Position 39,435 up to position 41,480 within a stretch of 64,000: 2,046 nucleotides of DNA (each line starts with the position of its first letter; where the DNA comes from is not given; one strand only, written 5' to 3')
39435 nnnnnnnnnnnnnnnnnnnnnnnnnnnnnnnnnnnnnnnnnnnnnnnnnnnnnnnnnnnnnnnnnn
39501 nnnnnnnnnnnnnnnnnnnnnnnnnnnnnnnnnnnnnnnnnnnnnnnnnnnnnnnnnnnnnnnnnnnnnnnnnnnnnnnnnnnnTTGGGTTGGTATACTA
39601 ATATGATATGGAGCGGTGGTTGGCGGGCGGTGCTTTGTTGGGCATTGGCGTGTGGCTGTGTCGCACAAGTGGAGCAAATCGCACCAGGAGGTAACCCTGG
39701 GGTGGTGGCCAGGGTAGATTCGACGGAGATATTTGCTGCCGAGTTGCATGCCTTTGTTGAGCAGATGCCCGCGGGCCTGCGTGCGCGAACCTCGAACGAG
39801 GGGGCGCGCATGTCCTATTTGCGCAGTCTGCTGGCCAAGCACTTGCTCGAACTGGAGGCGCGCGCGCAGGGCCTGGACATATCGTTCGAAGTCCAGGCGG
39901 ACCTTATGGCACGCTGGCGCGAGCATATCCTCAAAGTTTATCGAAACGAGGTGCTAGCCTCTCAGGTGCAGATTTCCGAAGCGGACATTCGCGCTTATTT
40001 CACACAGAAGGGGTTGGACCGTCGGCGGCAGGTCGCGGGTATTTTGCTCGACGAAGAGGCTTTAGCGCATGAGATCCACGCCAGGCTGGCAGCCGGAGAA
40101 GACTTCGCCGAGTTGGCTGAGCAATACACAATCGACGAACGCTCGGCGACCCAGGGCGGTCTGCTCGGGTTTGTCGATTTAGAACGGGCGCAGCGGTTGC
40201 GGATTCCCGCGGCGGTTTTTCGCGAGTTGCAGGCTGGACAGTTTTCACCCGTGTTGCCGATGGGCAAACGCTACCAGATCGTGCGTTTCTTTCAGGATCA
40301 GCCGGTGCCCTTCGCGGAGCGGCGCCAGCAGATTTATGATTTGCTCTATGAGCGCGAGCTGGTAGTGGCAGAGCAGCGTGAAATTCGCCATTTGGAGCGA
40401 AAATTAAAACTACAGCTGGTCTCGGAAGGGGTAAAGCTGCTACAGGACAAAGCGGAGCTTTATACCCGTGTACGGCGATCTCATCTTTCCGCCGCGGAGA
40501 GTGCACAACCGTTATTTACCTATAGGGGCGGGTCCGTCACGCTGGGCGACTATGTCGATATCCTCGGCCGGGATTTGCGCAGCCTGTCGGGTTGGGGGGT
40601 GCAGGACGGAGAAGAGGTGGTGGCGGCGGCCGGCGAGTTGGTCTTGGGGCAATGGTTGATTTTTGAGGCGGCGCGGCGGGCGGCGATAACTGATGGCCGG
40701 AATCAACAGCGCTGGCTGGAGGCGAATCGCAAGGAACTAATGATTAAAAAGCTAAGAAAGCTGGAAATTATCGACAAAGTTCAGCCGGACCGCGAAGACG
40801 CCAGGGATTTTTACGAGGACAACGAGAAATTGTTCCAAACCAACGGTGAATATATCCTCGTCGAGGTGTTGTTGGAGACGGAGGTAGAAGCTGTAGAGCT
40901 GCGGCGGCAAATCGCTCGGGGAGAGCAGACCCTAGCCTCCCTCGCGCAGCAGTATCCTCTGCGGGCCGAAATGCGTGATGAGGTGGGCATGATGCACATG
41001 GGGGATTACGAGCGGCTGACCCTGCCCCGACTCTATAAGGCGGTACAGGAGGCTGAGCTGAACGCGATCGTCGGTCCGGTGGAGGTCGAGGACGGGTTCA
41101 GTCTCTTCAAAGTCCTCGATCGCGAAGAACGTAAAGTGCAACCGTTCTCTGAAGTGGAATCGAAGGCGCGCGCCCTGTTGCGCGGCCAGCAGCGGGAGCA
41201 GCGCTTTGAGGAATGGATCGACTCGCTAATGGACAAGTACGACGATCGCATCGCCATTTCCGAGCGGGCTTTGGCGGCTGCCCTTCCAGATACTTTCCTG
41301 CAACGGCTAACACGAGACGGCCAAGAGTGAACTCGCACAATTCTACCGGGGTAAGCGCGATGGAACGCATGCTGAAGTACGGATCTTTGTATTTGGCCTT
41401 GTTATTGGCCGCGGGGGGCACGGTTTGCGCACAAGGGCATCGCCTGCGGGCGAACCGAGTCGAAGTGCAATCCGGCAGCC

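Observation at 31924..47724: Locus of four divergent paralogs of a discoidin-domain / T9SS-like-CTD secreted protein, interleaved with a giant putative OM protein, a SurA-like chaperone and a metallophosphoesterase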

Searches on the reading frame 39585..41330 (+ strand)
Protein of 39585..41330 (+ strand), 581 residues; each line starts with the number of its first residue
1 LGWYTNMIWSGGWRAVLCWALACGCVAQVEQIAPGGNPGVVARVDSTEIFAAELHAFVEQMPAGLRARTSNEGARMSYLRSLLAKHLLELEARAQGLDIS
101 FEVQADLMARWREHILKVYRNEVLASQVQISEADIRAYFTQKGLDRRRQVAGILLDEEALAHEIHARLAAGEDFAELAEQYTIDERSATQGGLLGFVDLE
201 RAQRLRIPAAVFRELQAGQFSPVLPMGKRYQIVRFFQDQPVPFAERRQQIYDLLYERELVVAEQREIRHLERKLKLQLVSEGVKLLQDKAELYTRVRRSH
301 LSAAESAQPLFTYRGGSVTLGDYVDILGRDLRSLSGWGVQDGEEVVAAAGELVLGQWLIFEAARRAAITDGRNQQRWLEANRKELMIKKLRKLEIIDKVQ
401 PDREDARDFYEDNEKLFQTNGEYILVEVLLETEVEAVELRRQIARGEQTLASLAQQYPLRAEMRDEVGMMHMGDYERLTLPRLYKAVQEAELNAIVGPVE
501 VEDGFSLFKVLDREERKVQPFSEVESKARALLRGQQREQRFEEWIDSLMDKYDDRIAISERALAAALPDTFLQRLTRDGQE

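Call 4: search_protein_families(library=pfam, proteins=[window:39585-41330:+], max_evalue=0.1)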
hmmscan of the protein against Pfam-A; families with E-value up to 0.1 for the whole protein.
window:39585-41330:+ (581 aa): 6 families
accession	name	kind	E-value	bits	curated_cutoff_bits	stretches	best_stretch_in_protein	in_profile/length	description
PF13145.12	Rotamase_2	-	3.4e-17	63.8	27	2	401-525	1-120/121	PPIC-type PPIASE domain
PF00639.27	Rotamase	-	9e-16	59.1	21.7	2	158-234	19-94/97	PPIC-type PPIASE domain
PF13616.12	Rotamase_3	-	5.2e-09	37.1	22.5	1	157-202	36-81/116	PPIC-type PPIASE domain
PF13624.11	SurA_N_3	-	0.0039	17.5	27.2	1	30-100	31-109/162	SurA-like N-terminal domain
PF13623.11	SurA_N_2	-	0.04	14.2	28.5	1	19-109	21-120/145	SurA-like N-terminal domain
PF23323.1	Spectrin_6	-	0.073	13.9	27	0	256-288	32-65/110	Kalirin-like, spectrin repeats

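Call 5: search_protein_families(library=ncbifam, proteins=[window:39585-41330:+], max_evalue=0.1)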
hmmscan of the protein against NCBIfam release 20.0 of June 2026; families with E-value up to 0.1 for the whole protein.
window:39585-41330:+ (581 aa): 10 families
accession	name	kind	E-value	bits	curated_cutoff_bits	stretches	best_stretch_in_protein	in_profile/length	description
NF000809.0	PRK00059.1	equivalog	7.2e-24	84.8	303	2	379-549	153-323/336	peptidylprolyl isomerase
NF008054.0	PRK10788.1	equivalog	4.6e-15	55.3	493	2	125-240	244-360/626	peptidylprolyl isomerase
NF002824.0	PRK02998.1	subfamily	1.5e-14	54.1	360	2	135-253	118-239/283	peptidylprolyl isomerase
TIGR02925.1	cis_trans_EpsD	equivalog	2e-11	43.9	108.9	1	17-142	5-129/232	EpsD family peptidyl-prolyl cis-trans isomerase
NF002827.0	PRK03002.1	equivalog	2.4e-10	39.9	343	2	149-254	138-242/285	peptidylprolyl isomerase PrsA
NF003356.0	PRK04405.1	subfamily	5.8e-07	28.9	339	1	118-212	117-210/299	peptidylprolyl isomerase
NF002846.0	PRK03095.1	equivalog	9.4e-07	28.6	361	1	149-199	134-184/287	peptidylprolyl isomerase PrsA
NF008038.0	PRK10770.1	equivalog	1.9e-05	23.6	394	0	364-532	115-291/431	peptidylprolyl isomerase SurA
NF011969.0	PRK15441.1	equivalog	0.0017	18.8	127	0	152-195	9-51/93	peptidylprolyl isomerase PpiC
TIGR04142.1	PCisTranLspir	hypoth_equivalog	0.033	13.1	250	0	168-257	182-274/316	putative peptidyl-prolyl cis-trans isomerase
